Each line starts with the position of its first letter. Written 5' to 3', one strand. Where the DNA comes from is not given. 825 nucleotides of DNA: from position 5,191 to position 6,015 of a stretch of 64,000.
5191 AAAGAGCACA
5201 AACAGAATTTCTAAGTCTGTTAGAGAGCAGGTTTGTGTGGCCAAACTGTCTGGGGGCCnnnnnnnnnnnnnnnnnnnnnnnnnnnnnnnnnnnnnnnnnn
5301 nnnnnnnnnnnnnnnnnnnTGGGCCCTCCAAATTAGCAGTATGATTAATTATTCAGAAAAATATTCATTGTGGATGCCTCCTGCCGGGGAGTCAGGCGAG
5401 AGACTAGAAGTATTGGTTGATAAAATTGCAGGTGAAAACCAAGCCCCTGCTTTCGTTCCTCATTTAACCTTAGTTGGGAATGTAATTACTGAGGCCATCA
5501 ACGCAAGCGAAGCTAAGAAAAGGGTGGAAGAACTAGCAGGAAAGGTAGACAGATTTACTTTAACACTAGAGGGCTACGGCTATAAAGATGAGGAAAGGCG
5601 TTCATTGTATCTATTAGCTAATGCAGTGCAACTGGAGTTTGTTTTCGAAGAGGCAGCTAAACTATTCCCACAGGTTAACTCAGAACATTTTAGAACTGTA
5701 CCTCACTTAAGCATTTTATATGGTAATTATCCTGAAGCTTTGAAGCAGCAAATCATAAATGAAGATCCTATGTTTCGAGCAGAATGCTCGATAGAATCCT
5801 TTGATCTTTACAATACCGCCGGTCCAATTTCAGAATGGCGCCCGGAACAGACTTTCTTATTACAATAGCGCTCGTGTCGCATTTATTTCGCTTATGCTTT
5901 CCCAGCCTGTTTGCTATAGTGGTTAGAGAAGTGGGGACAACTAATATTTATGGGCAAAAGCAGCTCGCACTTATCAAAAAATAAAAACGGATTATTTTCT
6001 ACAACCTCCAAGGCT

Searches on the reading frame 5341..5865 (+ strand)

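Call 98: search_protein_families(library=pfam, proteins=[window:5341-5865:+], max_evalue=0.00001)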
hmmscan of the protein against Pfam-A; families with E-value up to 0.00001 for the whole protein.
window:5341-5865:+ (175 aa): 2 families
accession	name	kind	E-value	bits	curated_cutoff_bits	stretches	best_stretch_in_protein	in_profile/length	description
PF13563.12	2_5_RNA_ligase2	-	4.4e-09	37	27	1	31-159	17-148/152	2'-5' RNA ligase superfamily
PF07823.17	CPDase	-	8.9e-06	26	21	0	9-61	4-57/199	Cyclic phosphodiesterase-like protein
